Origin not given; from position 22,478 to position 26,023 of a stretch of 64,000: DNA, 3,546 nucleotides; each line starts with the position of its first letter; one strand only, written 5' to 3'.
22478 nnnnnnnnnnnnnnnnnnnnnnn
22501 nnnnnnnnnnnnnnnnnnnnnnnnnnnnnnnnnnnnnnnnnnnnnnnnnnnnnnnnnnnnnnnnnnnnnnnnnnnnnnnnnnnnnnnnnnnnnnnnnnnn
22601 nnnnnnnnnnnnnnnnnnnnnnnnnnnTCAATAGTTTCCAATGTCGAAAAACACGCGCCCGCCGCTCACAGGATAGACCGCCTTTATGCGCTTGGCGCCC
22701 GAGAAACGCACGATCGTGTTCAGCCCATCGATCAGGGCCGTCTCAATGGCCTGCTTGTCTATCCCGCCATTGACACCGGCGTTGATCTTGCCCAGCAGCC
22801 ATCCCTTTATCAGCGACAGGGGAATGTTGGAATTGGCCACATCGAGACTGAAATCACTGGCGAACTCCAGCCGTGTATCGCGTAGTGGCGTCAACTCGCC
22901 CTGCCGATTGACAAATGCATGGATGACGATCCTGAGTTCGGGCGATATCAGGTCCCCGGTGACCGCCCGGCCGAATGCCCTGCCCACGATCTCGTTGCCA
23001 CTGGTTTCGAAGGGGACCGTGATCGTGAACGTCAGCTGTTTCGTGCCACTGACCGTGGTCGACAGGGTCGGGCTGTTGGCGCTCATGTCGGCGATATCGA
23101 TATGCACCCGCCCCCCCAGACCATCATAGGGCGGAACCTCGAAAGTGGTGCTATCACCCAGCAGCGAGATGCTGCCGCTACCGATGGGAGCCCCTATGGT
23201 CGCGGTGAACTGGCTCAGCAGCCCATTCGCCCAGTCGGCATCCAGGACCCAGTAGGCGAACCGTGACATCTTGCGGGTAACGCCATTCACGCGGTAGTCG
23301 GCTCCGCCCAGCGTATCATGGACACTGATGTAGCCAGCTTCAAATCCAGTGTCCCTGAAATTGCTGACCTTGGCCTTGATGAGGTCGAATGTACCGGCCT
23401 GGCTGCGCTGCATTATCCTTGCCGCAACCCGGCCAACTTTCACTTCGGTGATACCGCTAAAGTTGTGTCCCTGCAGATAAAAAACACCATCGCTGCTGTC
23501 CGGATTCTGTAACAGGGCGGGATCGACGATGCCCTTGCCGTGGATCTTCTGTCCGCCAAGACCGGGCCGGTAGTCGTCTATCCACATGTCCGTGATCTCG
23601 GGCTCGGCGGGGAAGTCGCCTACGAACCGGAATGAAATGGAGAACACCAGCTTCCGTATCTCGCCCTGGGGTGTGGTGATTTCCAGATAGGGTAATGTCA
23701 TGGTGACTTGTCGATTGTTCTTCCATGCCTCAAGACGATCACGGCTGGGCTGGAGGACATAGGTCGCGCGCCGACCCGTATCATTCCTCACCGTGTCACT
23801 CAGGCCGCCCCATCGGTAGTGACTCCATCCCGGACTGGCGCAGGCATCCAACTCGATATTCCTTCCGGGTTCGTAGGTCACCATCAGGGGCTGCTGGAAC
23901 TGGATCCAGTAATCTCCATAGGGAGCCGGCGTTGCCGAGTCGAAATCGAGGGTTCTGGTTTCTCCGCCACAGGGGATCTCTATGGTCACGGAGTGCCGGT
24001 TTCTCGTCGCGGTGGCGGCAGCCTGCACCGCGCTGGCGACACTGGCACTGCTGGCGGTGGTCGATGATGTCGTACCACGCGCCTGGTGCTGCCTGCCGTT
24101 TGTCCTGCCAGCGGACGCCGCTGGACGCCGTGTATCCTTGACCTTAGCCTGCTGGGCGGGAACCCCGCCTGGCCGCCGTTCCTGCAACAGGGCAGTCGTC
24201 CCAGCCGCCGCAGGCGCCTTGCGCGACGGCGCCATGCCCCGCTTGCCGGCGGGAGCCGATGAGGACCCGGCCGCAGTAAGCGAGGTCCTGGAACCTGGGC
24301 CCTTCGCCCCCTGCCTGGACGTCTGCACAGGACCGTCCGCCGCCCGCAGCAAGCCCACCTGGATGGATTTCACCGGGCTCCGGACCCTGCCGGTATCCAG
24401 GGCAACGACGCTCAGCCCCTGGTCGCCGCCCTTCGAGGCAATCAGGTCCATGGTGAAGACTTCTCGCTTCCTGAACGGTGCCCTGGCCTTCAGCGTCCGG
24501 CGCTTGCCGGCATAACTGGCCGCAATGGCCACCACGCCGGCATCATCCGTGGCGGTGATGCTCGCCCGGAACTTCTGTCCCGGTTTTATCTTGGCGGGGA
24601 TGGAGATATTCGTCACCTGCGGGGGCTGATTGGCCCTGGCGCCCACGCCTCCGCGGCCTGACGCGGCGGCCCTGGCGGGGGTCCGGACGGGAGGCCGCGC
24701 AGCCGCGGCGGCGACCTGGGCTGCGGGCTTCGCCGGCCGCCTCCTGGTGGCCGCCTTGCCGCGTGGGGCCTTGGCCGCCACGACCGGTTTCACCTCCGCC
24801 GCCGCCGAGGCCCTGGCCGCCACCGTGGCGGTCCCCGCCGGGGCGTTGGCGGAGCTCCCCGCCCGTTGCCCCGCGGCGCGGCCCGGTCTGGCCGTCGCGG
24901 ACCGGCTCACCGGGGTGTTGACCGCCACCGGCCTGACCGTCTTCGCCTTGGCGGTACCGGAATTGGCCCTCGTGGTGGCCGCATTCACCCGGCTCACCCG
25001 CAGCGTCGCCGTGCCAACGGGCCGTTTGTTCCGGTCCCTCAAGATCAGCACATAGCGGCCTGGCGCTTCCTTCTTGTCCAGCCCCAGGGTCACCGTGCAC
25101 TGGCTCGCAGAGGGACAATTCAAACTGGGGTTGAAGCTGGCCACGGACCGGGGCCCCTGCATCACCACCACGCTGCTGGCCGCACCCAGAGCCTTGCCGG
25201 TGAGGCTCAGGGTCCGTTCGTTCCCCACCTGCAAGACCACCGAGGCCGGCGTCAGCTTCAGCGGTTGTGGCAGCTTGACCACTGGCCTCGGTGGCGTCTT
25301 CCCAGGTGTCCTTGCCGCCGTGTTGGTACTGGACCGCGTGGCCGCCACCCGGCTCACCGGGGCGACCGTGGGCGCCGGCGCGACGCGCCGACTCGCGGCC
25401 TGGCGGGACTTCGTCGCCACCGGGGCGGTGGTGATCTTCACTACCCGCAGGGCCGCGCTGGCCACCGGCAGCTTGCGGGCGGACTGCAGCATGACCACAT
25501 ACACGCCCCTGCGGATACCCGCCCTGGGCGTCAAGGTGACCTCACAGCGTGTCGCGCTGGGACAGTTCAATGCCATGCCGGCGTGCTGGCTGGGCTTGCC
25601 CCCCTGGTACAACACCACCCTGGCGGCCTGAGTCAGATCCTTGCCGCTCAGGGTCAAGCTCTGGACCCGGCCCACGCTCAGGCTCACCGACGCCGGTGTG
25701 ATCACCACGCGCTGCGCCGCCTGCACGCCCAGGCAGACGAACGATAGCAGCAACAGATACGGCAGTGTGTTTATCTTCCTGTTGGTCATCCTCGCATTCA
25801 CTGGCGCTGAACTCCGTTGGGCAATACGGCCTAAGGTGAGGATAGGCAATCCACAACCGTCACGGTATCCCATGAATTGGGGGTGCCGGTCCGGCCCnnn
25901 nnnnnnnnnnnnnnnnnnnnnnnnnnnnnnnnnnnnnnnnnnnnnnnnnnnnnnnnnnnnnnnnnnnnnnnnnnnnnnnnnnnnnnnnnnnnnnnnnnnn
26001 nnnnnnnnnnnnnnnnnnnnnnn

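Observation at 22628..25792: Giant secreted protein: tandem Ig-like modules separated by histone-H1/AlgP-like basic Ala-Pro-Arg-Lys linkers, plus about 450-aa unknown C-terminal domain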

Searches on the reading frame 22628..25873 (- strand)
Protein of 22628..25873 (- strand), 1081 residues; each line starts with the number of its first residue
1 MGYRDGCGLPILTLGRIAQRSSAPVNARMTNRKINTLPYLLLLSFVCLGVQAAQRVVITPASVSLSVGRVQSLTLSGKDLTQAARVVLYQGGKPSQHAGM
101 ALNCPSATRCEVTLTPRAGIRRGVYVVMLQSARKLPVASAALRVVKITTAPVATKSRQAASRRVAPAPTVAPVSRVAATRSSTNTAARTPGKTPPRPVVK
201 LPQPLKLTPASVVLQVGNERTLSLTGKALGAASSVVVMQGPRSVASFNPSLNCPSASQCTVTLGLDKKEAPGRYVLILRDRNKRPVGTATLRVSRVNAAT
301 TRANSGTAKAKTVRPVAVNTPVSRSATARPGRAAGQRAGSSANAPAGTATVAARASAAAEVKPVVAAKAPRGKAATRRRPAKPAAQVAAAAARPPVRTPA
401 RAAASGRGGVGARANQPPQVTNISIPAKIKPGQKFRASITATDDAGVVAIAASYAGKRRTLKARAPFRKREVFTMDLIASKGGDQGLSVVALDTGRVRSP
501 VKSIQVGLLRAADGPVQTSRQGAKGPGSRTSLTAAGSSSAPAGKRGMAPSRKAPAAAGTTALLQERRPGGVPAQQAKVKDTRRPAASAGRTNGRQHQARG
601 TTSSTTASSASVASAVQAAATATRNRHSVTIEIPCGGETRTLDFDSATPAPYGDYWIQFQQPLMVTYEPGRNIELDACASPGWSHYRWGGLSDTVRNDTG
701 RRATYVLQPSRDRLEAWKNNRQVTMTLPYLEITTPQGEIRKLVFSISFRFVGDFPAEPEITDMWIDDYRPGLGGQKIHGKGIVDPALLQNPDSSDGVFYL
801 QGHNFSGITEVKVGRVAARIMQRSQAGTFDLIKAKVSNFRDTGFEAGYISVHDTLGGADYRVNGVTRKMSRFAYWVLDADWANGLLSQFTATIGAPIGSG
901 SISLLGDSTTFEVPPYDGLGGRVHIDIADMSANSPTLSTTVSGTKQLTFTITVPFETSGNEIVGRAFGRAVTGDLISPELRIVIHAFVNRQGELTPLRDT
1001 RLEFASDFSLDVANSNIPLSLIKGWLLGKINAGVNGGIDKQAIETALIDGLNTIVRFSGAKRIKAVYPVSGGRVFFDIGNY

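Call 3: search_protein_families(library=pfam, proteins=[window:22628-25873:-], max_evalue=0.1)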
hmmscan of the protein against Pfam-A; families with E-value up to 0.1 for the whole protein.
window:22628-25873:- (1081 aa): 0 families

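Call 4: search_protein_families(library=ncbifam, proteins=[window:22628-25873:-], max_evalue=0.1)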
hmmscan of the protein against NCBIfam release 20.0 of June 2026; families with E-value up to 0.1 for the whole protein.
window:22628-25873:- (1081 aa): 0 families

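Call 8: find_homologous_proteins(query=window:22628-25789:-)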
Query window:22628-25789:- (1053 aa): 1 proteins with E <= 0.001 among 8000 candidates.
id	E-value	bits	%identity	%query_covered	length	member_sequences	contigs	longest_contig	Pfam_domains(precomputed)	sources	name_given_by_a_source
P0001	0.0e+0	2290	100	100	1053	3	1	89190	-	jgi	-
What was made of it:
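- Tried and rejected: The full-length word-index search returned only the protein itself, probably because low-complexity words saturated the candidate list (call 8).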

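Call 11: find_encoding_contigs(protein=P0001, flank=10000, max_places=6)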
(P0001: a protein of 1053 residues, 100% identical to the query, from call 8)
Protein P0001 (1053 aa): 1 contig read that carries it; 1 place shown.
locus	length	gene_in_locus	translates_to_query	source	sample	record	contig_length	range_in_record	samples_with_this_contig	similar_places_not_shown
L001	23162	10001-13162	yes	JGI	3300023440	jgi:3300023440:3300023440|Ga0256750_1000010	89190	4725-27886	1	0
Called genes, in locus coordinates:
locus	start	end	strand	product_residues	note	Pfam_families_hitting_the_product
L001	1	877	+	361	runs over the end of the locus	PF00155:Aminotran_1_2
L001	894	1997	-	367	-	PF00089:Trypsin, PF10459:Peptidase_S46 (faint), PF13365:Trypsin_2, PF13180:PDZ_2, PF17820:PDZ_6 (weak)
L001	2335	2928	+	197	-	PF10399:UCR_Fe-S_N, PF00355:Rieske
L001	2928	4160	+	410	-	PF00033:Cytochrome_B, PF13631:Cytochrom_B_N_2, PF00032:Cytochrom_B_C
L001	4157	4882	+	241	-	PF02167:Cytochrom_C1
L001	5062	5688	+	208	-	PF02798:GST_N, PF13417:GST_N_3, PF13409:GST_N_2, PF00043:GST_C (weak), PF13410:GST_C_2 (weak)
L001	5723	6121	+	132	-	PF04386:SspB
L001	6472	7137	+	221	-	PF00072:Response_reg, PF00196:GerE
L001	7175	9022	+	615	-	PF07695:7TMR-DISM_7TM, PF02518:HATPase_c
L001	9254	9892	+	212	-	-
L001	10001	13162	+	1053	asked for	-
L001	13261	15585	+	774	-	-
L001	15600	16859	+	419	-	-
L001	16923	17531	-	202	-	PF04972:BON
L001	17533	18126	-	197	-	PF13580:SIS_2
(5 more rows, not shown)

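Call 54: list_cluster_members(proteins=[P0001, P0039])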
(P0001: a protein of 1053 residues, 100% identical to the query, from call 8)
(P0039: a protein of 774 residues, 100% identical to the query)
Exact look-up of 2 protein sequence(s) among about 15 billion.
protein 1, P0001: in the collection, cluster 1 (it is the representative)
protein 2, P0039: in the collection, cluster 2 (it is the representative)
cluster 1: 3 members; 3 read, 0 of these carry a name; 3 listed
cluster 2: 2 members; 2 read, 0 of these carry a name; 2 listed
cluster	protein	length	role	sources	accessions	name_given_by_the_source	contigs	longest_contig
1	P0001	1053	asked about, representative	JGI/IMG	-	-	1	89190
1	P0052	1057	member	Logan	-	-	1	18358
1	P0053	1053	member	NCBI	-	-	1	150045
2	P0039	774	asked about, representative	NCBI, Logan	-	-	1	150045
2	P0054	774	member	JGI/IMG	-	-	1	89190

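Call 93: search_protein_families(library=padloc, proteins=[window:22628-25873:-], max_evalue=0.01)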
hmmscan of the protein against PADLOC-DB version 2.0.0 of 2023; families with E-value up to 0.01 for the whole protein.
window:22628-25873:- (1081 aa): 0 families

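Call 101: find_encoding_contigs(protein=P0053, flank=2000, max_places=3)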
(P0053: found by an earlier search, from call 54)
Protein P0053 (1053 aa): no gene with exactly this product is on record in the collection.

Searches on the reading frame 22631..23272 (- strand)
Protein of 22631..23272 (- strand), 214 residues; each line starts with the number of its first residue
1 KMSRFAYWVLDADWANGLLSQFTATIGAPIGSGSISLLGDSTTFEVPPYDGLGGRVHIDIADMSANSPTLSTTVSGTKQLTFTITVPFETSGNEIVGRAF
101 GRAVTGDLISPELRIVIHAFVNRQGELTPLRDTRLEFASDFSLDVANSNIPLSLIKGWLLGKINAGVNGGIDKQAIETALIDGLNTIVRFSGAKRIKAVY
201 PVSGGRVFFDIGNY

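Call 36: search_solved_structures(query=A3, max_evalue=10, show_alignments=2)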
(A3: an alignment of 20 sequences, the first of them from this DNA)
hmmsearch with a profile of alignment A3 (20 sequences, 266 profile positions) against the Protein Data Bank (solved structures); distinct sequences matched with E-value up to 10: 4.
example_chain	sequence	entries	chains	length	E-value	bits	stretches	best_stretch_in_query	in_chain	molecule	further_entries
1ggl_A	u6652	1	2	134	0.16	14.5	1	63-106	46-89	PROTEIN (CELLULAR RETINOL-BINDING PROTEIN III)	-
6e5w_A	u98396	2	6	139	0.18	14.4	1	63-106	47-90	Retinol-binding protein 5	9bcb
6j6f_A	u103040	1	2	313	0.32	13.6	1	194-263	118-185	Envelope glycoprotein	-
8g0p_A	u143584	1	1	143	0.9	12.1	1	166-241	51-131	Kinetochore protein NDC80 homolog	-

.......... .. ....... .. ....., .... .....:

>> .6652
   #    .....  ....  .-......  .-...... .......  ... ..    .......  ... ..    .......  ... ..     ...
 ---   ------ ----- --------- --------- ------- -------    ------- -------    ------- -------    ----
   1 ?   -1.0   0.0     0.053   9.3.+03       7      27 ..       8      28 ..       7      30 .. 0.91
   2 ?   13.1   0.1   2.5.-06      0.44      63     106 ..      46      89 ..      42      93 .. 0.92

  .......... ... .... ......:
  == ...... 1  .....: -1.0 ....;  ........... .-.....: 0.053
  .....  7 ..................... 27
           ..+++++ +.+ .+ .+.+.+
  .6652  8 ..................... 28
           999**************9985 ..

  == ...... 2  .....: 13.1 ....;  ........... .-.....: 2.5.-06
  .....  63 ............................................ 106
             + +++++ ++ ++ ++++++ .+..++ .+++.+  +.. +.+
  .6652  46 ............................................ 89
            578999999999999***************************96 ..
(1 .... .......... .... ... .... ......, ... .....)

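Call 37: search_protein_families(library=pfam, alignment_id=A3, max_evalue=1)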
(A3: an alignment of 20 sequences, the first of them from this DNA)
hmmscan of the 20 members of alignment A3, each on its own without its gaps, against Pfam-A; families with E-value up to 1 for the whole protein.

A. member 1, seq(214 aa): 0 families

B. families by the number of members that match (of 20 scanned): 9 families
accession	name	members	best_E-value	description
PF09560.15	Spore_YunB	1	0.062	Sporulation protein YunB (Spo_YunB)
PF05481.17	Myco_19_kDa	1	0.096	Mycobacterium 19 kDa lipoprotein antigen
PF03550.21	LolB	1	0.13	Outer membrane lipoprotein LolB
PF14016.12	DUF4232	1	0.22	Domain of unknown function (DUF4232)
PF09151.16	DUF1936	1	0.26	Domain of unknown function (DUF1936)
PF02983.19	Pro_Al_protease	1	0.29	Alpha-lytic protease prodomain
PF23865.1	DUF7223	1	0.32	Domain of unknown function (DUF7223)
PF06744.18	IcmF_C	1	0.33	Type VI secretion protein IcmF C2-like domain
PF12607.13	DUF3772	1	0.49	Protein of unknown function (DUF3772)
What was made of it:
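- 22631..23272 (-): Head subdomain 3 (residues 868-1081): a beta sheet, two long helices and a terminal hairpin. Conserved motifs are G.P.G.G and FE..G.E..G. It lacks the Cys-rich insert found in most relatives. No PDB or Pfam sequence match (calls 36, 37).
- On TULIP / YceB (DUF1439) lipid-binding domains: The profile of 20 family members finds no PDB sequence at E<=10 other than chance-level hits, and no DUF1439 among the Pfam scans (calls 36, 37).
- Closest known: YceB / DUF1439 and other bacterial TULIP lipid-binding domains. Different: There is no profile match to YceB or DUF1439 in PDB or Pfam (calls 36, 37) and no lipid anchor.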
